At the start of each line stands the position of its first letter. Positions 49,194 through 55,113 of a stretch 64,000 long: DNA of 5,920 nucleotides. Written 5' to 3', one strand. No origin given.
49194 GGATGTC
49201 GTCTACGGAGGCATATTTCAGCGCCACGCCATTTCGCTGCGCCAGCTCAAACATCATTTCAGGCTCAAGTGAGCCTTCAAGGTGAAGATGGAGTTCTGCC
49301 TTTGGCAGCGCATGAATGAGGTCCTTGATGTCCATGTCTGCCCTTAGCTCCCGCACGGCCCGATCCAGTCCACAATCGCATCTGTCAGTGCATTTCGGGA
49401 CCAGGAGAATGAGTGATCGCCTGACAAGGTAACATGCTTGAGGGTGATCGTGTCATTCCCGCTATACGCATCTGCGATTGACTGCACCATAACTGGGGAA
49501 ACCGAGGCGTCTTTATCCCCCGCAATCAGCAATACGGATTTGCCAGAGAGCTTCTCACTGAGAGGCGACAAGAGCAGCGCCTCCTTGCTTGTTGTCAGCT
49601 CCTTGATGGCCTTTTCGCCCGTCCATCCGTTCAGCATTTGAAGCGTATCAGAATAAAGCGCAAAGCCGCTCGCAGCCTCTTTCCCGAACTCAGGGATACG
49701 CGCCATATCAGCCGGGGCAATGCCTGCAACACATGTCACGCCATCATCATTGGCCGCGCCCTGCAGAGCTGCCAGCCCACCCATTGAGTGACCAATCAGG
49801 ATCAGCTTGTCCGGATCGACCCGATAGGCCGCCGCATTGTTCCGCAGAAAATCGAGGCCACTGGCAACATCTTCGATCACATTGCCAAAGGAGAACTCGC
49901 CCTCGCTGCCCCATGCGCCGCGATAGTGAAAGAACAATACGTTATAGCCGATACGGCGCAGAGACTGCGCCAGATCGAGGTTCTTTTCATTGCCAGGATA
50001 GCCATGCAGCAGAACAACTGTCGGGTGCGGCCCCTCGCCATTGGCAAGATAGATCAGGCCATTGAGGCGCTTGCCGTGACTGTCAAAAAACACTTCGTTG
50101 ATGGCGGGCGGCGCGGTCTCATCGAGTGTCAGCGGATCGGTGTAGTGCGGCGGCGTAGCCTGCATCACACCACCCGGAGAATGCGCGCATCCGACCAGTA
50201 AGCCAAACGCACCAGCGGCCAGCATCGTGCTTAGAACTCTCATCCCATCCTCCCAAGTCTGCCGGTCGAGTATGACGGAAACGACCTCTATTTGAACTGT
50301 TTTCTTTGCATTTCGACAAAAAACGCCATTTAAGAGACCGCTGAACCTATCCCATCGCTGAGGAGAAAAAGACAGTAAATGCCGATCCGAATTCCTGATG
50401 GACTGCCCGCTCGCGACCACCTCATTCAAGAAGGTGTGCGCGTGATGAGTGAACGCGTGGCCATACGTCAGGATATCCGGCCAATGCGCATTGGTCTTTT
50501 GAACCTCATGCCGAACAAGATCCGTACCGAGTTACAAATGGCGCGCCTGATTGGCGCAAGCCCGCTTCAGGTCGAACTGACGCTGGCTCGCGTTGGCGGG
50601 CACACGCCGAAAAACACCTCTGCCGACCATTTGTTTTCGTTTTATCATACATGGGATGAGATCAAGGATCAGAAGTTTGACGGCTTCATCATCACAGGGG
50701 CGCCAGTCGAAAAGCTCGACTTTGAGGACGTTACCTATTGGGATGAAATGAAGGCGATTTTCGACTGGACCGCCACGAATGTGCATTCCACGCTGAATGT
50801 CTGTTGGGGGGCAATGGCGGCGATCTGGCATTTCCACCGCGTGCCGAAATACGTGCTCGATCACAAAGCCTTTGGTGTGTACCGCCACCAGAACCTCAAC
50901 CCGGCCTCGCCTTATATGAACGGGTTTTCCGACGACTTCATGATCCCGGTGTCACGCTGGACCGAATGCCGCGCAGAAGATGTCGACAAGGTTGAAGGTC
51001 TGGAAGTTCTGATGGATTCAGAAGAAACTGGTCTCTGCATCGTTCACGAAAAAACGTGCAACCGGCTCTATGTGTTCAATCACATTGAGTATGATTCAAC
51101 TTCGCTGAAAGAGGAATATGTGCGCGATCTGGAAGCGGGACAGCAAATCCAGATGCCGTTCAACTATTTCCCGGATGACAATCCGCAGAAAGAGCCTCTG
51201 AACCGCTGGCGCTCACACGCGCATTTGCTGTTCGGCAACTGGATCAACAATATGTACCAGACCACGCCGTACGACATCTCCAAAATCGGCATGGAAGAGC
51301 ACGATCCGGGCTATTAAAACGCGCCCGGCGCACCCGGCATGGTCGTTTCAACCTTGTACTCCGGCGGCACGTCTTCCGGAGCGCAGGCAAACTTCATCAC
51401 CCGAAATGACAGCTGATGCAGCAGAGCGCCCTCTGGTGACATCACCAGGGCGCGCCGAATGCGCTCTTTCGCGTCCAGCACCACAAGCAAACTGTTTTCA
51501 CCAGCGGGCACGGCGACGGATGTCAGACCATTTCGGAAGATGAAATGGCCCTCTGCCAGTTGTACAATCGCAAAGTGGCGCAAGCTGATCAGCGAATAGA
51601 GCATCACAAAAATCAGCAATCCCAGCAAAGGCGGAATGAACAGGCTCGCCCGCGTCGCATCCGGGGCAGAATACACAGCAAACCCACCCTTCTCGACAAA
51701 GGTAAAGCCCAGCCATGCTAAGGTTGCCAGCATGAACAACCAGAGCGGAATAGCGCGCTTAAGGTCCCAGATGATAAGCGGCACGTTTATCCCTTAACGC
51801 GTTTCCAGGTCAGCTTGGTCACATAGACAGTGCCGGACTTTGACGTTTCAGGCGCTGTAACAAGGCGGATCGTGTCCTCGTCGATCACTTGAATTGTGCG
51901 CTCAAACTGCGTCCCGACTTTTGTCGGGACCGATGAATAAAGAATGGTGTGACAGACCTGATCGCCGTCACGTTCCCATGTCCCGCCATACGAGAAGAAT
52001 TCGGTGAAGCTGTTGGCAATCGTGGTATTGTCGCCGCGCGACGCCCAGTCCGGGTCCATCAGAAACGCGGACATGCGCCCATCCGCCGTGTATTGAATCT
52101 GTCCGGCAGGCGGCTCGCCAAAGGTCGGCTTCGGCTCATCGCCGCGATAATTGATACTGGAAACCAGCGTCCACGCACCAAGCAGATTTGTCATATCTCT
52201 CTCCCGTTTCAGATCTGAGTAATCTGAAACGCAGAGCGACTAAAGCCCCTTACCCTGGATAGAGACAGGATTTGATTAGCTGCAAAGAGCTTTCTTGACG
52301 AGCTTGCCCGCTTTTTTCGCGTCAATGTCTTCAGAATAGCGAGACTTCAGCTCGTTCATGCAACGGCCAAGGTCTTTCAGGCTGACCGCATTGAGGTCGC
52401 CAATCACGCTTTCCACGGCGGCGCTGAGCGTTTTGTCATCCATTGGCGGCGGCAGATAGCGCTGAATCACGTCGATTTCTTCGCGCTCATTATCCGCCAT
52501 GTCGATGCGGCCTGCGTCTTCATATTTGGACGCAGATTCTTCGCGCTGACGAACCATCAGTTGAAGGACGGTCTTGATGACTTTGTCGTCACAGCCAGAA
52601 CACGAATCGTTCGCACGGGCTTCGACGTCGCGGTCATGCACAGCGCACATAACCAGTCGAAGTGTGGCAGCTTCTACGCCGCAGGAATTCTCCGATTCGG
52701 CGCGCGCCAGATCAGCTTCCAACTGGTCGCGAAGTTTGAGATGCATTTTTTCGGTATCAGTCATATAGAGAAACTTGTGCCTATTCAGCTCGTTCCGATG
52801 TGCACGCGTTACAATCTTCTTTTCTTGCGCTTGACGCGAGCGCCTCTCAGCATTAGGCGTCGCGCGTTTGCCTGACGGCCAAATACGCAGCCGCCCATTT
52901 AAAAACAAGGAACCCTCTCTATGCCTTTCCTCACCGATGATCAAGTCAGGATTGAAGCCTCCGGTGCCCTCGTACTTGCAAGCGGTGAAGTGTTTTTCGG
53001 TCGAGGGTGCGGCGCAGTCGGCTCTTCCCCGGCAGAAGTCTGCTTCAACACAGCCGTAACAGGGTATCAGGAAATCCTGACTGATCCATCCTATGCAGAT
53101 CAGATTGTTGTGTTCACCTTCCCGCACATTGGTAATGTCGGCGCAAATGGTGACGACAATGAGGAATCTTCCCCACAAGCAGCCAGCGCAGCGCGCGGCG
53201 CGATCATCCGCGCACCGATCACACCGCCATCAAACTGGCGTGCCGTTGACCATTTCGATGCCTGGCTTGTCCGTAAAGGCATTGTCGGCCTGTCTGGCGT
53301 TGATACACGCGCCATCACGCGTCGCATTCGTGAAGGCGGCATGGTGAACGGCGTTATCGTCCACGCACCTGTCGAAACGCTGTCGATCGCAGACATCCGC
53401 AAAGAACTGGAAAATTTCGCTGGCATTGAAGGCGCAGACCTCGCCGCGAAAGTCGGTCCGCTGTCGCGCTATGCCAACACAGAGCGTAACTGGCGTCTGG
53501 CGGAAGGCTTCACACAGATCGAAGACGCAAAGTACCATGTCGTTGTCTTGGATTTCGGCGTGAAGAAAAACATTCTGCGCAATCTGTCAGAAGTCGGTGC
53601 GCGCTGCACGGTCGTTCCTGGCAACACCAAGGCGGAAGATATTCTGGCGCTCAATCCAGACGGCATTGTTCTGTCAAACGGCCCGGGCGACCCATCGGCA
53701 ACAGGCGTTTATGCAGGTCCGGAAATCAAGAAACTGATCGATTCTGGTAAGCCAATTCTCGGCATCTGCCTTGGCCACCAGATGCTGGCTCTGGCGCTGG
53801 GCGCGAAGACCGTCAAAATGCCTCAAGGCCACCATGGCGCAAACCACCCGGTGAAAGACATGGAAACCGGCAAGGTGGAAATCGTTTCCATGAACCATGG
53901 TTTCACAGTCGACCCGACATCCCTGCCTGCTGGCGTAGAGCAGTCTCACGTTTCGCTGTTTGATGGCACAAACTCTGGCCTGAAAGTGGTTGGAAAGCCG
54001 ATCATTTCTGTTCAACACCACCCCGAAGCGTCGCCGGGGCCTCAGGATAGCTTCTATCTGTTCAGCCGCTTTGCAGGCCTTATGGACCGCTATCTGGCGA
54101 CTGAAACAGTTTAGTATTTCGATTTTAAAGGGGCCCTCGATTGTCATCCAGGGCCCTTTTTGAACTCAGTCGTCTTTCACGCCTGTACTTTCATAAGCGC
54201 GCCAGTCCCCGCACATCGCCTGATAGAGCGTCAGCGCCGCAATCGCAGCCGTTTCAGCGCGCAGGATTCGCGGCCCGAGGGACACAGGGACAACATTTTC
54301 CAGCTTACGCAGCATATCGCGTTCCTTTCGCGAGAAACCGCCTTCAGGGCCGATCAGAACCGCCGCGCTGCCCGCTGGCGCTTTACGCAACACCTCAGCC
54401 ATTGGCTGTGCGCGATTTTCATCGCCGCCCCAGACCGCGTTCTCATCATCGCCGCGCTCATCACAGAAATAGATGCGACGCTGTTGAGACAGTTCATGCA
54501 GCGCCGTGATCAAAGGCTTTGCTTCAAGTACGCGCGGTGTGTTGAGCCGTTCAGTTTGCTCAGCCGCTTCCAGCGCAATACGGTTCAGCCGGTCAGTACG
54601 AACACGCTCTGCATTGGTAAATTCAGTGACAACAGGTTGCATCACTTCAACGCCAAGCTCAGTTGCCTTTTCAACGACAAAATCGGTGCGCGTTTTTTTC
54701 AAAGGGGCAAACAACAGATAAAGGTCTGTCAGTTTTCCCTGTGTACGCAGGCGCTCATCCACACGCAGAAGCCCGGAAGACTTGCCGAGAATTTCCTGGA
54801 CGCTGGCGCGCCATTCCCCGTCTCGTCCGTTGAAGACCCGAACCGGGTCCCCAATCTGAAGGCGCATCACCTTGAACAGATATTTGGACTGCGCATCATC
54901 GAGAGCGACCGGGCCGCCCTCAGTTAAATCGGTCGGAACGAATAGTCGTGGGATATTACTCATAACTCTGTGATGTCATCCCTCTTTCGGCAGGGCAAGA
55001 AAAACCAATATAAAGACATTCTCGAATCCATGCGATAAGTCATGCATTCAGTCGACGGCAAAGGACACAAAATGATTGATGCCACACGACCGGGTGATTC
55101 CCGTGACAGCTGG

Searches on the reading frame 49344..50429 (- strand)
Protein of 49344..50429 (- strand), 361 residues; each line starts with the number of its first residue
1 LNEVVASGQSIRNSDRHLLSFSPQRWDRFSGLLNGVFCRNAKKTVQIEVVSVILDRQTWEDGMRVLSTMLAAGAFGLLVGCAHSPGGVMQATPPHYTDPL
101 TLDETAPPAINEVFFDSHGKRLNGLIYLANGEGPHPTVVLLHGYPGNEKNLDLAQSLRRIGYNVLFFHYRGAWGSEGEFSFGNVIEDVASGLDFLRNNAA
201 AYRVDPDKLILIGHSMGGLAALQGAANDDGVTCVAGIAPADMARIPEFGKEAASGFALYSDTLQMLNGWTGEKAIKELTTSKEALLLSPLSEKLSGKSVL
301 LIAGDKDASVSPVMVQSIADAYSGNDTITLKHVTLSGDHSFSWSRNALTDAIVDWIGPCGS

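Call 13: search_protein_families(library=pfam, proteins=[window:49344-50429:-])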
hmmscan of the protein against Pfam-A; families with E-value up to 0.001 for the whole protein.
window:49344-50429:- (361 aa): 11 families
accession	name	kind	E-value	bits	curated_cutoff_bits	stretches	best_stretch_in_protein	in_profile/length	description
PF20434.5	BD-FAE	-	2.3e-12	47.3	26.8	1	127-228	4-111/215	BD-FAE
PF12697.13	Abhydrolase_6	-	5.3e-11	44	26.3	1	138-313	1-182/217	Alpha/beta hydrolase family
PF12146.15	Hydrolase_4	-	7.3e-11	42.3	27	1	134-265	3-139/239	Serine aminopeptidase, S33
PF00561.26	Abhydrolase_1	-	3.2e-10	40.5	25.8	1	136-265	1-126/245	alpha/beta hydrolase fold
PF00326.27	Peptidase_S9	-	8.2e-08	32.4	22.6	1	155-352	8-202/213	Prolyl oligopeptidase family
PF02129.25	Peptidase_S15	-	1e-05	25.8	23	1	119-241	2-131/262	X-Pro dipeptidyl-peptidase (S15 family)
PF08538.16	DUF1749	-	5.1e-05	23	24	1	152-218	51-116/299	Protein of unknown function (DUF1749)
PF01738.24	DLH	-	5.5e-05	23.3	21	1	127-236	6-126/217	Dienelactone hydrolase family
PF07859.19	Abhydrolase_3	-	6.3e-05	23.3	25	1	158-305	26-174/210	alpha/beta hydrolase fold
PF00756.26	Esterase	-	0.00032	21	22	0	200-328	108-215/251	Putative esterase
PF12740.14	PETase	-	0.00092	19.1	28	0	192-243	107-161/263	PET hydrolase-like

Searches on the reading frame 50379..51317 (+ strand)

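Call 14: search_protein_families(library=pfam, proteins=[window:50379-51317:+])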
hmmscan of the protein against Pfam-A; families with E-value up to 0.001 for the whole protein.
window:50379-51317:+ (312 aa): 1 family
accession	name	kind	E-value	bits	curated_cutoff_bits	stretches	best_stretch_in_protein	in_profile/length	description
PF04204.22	HTS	-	1.4e-128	428.6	27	1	2-298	1-298/298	Homoserine O-succinyltransferase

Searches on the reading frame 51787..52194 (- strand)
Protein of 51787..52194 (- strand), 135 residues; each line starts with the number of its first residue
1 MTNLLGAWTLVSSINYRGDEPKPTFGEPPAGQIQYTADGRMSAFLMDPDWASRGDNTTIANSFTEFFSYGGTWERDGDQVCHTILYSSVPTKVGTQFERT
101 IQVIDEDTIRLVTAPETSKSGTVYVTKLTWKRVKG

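Call 14: search_protein_families(library=pfam, proteins=[window:51787-52194:-])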
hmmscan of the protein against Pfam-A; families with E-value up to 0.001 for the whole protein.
window:51787-52194:- (135 aa): 1 family
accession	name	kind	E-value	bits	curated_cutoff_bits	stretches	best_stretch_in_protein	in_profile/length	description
PF13924.12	Lipocalin_5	-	1.3e-17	64.5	25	1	6-133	2-142/142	Lipocalin-like domain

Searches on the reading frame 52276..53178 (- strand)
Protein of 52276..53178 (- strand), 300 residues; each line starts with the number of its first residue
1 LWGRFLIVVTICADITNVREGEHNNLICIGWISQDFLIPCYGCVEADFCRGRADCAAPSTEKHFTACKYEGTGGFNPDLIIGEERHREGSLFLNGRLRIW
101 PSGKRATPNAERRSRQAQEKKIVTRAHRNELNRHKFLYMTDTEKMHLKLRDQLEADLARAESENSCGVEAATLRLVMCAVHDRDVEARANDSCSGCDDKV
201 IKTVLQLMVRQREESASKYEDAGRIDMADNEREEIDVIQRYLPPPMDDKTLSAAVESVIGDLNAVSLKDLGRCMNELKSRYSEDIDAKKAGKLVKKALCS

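Call 14: search_protein_families(library=pfam, proteins=[window:52276-53178:-])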
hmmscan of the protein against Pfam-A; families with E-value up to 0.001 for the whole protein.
window:52276-53178:- (300 aa): 1 family
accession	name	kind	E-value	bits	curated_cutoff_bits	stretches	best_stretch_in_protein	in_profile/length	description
PF09424.15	YqeY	-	8.5e-30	104.2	27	1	152-298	3-143/143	Yqey-like protein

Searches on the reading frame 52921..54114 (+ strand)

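Call 14: search_protein_families(library=pfam, proteins=[window:52921-54114:+])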
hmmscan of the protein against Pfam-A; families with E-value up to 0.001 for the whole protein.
window:52921-54114:+ (397 aa): 3 families
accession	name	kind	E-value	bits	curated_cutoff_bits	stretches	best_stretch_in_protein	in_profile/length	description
PF00117.34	GATase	-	3.1e-51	174.2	22.8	1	208-384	1-187/190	Glutamine amidotransferase class-I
PF00988.28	CPSase_sm_chain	-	1.4e-44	151.4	27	1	17-146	1-126/126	Carbamoyl-phosphate synthase small chain, CPSase domain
PF07722.19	Peptidase_C26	-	5e-06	26.9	20.5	1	269-335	98-161/219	Peptidase C26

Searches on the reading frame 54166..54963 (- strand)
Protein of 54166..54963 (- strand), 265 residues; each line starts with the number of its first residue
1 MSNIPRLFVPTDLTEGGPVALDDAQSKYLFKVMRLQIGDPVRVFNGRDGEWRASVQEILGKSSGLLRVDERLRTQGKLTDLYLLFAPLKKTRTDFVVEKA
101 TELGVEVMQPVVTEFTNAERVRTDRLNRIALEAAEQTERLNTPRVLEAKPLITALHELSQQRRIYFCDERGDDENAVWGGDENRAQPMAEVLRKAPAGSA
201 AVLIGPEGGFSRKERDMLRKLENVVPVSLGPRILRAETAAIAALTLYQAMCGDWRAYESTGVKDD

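Call 14: search_protein_families(library=pfam, proteins=[window:54166-54963:-])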
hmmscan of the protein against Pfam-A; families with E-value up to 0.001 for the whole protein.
window:54166-54963:- (265 aa): 2 families
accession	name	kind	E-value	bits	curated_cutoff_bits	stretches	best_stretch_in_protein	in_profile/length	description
PF04452.19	Methyltrans_RNA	-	6.3e-40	136.9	23.9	1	80-247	6-164/165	RNA methyltransferase domain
PF20260.4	PUA_4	-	1.1e-12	48.3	23.9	1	21-67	1-46/48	RNA methyltransferase PUA domain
